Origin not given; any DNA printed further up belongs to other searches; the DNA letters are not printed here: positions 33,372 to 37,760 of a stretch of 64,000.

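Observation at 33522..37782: Giant acidic secreted protein with a long structured 5' leader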

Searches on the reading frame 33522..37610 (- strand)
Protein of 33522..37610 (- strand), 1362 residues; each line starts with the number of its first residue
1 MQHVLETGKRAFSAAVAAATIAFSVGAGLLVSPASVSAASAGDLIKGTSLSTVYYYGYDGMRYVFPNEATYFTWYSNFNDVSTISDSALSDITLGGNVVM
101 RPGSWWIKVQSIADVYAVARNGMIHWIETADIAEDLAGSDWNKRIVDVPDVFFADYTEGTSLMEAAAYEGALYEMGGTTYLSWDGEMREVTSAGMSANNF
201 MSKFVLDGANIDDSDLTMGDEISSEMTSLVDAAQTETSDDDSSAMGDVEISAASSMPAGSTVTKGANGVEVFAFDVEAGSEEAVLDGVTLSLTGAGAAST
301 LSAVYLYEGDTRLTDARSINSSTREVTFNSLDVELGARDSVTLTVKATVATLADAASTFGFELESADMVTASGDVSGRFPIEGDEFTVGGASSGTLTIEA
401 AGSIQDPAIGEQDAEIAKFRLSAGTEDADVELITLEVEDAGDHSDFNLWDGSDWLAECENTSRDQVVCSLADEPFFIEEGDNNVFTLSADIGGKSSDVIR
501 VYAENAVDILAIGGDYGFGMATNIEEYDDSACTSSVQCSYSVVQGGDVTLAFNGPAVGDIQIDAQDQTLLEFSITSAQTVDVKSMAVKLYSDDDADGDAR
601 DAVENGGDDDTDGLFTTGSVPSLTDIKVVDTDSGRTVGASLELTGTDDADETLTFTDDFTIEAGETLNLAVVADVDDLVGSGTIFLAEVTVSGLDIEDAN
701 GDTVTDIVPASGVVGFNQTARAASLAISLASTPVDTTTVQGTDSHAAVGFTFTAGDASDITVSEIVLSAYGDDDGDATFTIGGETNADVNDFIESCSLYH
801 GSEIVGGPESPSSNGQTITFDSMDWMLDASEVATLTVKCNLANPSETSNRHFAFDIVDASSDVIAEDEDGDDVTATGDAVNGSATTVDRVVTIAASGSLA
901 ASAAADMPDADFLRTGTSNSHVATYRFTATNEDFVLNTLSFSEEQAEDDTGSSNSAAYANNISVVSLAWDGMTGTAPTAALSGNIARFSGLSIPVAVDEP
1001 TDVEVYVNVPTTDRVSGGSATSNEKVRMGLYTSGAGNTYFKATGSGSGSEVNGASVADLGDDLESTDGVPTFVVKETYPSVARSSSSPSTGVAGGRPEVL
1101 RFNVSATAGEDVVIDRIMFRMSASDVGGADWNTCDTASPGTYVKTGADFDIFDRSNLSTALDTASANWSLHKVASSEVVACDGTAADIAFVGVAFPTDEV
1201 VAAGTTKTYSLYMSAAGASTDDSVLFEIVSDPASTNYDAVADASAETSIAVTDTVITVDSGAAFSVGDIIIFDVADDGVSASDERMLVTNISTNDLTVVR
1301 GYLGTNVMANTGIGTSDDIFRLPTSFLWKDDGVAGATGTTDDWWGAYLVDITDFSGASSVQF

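Call 6: search_protein_families(library=pfam, proteins=[window:33522-37610:-], max_evalue=0.1)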
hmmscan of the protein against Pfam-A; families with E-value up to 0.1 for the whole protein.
window:33522-37610:- (1362 aa): 0 families

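Call 7: search_protein_families(library=ncbifam, proteins=[window:33522-37610:-], max_evalue=0.1)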
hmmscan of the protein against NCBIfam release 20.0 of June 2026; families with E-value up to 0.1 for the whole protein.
window:33522-37610:- (1362 aa): 0 families

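Call 9: find_homologous_proteins(query=window:33525-37610:-, max_evalue=0.001)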
Query window:33525-37610:- (1362 aa): 350 proteins with E <= 0.001 among 8000 candidates; the best 120 are listed.
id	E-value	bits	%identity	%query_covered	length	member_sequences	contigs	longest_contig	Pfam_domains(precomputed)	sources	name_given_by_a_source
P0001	0.0e+0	2898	100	100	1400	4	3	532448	-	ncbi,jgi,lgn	jgi:hypothetical protein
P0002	0.0e+0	2142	74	100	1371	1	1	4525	-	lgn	-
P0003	0.0e+0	2126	74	100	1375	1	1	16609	-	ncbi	-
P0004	0.0e+0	1976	69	100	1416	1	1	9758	-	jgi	jgi:hypothetical protein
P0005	0.0e+0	1971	68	100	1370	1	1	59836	-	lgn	-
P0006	0.0e+0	1960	68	100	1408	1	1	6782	-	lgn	-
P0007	0.0e+0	1904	66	100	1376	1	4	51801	-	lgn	-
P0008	0.0e+0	1903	66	100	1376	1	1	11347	-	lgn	-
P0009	0.0e+0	1888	66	100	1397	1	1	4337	-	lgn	-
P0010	0.0e+0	1882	66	100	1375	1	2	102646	-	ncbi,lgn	-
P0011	0.0e+0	1871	67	100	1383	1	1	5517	-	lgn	-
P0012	0.0e+0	1864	65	100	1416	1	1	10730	-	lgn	-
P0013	0.0e+0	1863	65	100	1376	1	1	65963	-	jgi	jgi:hypothetical protein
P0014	0.0e+0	1854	65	100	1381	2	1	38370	-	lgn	-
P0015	0.0e+0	1751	87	70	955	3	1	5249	-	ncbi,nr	ncbi:hypothetical protein EBT31_07745, partial [bacterium]|nr:hypothetical protein [bacterium]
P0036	0.0e+0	1362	50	99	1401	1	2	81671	-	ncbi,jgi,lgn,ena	ncbi:MAG: hypothetical protein WC802_04590 [Patescibacteria group bacterium]|jgi:hypothetical protei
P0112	8.6e-297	1006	45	94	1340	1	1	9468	-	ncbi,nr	ncbi:MAG: hypothetical protein NUV56_00800, partial [Candidatus Uhrbacteria bacterium]|nr:hypothetic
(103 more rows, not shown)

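Call 10: search_solved_structures(query=window:33525-37610:-, max_evalue=1)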
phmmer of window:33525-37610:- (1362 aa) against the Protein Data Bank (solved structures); distinct sequences matched with E-value up to 1: 0.

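Call 13: find_encoding_contigs(protein=P0001, flank=10000, max_places=3)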
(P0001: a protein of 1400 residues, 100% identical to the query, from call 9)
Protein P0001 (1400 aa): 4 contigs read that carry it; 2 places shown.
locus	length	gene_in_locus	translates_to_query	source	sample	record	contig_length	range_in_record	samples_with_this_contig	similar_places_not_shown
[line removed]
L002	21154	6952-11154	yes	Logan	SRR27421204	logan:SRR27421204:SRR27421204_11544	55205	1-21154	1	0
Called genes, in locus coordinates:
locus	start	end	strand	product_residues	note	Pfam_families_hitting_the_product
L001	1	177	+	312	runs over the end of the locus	-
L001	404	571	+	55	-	-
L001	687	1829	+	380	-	-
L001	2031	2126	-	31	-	-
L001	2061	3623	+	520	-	PF11617:Cu-binding_MopE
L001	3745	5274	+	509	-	PF04932:Wzy_C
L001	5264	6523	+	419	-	PF13439:Glyco_transf_4, PF13579:Glyco_trans_4_4, PF20706:GT4-conflict, PF00534:Glycos_transf_1, PF13692:Glyco_trans_1_4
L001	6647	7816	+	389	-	PF20706:GT4-conflict, PF13439:Glyco_transf_4, PF13579:Glyco_trans_4_4, PF00534:Glycos_transf_1, PF13692:Glyco_trans_1_4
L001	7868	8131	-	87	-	PF12728:HTH_17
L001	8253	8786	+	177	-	PF04542:Sigma70_r2, PF08281:Sigma70_r4_2, PF04545:Sigma70_r4 (weak)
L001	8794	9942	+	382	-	-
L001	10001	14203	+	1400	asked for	-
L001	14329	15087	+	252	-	PF13424:TPR_12 (faint), PF07719:TPR_2 (faint)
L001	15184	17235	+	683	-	PF00082:Peptidase_S8, PF01839:FG-GAP (faint), PF13517:FG-GAP_3 (faint)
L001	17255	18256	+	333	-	PF01073:3Beta_HSD (weak), PF01370:Epimerase, PF02719:Polysacc_synt_2, PF04321:RmlD_sub_bind (weak), PF07993:NAD_binding_4 (faint), PF16363:GDP_Man_Dehyd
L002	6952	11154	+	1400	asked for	-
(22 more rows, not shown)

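Call 18: find_related_loci(query=A1, collection=genome_contigs, flank=6000)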
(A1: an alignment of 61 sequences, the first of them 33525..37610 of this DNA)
Query A1 (1362 aa) in genome_contigs; peptide patterns used: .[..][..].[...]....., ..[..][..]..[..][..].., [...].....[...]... (x = any residue, [..] = any of these).
358 stretches matched a pattern; 269 encode a relative of the query (tblastn E <= 1e-3); the best 80 are kept; 78 distinct loci.
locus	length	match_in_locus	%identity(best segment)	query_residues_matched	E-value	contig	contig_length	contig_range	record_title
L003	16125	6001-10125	66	1-1362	0e+0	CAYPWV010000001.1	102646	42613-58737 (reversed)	MAG TPA_asm: uncultured Gammaproteobacteria bacterium isolate SRP342105_co1_259 genome assembly, contig: NODE_236_length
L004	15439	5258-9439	59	1-1360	0e+0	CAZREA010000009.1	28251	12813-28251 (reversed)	MAG TPA_asm: uncultured Gammaproteobacteria bacterium isolate SRP342105_co2_22 genome assembly, contig: NODE_1675_length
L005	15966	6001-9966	63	1-1362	0e+0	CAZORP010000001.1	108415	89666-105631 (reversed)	MAG TPA_asm: uncultured Gammaproteobacteria bacterium isolate SRP342105_co3_223 genome assembly, contig: NODE_72_length_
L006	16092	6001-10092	55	1-1360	0e+0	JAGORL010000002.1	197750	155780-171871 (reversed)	Patescibacteria group bacterium isolate Gw_Eff_bin_264 Gw_Eff_49_length_197750_cov_9.776787, whole genome shotgun sequen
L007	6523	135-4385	52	1-1360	0e+0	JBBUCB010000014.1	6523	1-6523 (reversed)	MAG: Patescibacteria group bacterium isolate H41-bin178_1 H41_bin178_1_000000000014, whole genome shotgun sequence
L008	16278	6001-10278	51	1-1360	0e+0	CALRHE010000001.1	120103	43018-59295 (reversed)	MAG: Candidatus Uhrbacteria bacterium isolate MaH-09apr19-21 genome assembly, contig: MaH-09apr19-C176, whole genome sho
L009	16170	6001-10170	50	1-1350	0e+0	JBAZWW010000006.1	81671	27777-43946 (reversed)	MAG: Patescibacteria group bacterium isolate SO_2017_GW1_41 NODE_1814_length_81671_cov_1.659067_OW334_2017, whole genome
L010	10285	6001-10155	47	1-1356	0e+0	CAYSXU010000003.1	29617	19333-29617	MAG TPA_asm: uncultured Gammaproteobacteria bacterium isolate SRP062349_co5_332 genome assembly, contig: NODE_399_length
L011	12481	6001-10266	46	1-1349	0e+0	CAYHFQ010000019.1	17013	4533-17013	MAG TPA_asm: uncultured Gammaproteobacteria bacterium isolate ERP119702_co3_211 genome assembly, contig: NODE_2277_lengt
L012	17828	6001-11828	45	8-1360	0e+0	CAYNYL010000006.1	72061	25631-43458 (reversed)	MAG TPA_asm: uncultured Gammaproteobacteria bacterium isolate SRP300315_co1_29 genome assembly, contig: NODE_195_length_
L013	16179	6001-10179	44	1-1362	0e+0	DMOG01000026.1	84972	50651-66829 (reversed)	MAG TPA_asm: Candidatus Uhrbacteria bacterium isolate UBA12070 contig_164, whole genome shotgun sequence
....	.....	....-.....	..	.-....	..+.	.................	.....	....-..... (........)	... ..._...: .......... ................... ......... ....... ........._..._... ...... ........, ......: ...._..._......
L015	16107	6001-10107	46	1-1362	0e+0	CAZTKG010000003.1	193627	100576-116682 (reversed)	MAG TPA_asm: uncultured Gammaproteobacteria bacterium isolate SRP200020_co5_277 genome assembly, contig: NODE_70_length_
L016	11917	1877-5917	45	9-1356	0e+0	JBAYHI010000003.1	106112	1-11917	MAG: Patescibacteria group bacterium isolate SO_2016_GW1_146 scaffold00429_OW334_2016, whole genome shotgun sequence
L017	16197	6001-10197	44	1-1362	0e+0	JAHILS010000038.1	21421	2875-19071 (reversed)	MAG: Patescibacteria group bacterium isolate KR13_N2.mb.36 KR13_N2.mb.36_k141_193861, whole genome shotgun sequence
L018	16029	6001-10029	45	1-1362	0e+0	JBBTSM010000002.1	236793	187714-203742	MAG: Patescibacteria group bacterium isolate H41-bin182_1 H41_bin182_1_000000000002, whole genome shotgun sequence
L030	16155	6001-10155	45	1-1362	0e+0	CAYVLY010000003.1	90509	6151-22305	MAG TPA_asm: uncultured Gammaproteobacteria bacterium isolate SRP167671_co2_208 genome assembly, contig: NODE_275_length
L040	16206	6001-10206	44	1-1362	0e+0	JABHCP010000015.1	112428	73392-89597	MAG: Candidatus Uhrbacteria bacterium isolate SI037_bin110 k141_1576779, whole genome shotgun sequence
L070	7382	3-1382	65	911-1362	5e-169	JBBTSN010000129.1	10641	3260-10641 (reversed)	MAG: Patescibacteria group bacterium isolate H41-bin180_1 H41_bin180_1_000000000129, whole genome shotgun sequence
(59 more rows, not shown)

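Call 46: search_solved_structures(query=A1, max_evalue=10)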
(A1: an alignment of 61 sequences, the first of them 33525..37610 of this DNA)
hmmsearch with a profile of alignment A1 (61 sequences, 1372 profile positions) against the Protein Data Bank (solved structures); distinct sequences matched with E-value up to 10: 0.

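Call 89: search_protein_families(library=phrogs, proteins=[window:33525-37610:-], max_evalue=1)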
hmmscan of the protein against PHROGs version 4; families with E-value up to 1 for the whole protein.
window:33525-37610:- (1362 aa): 0 families
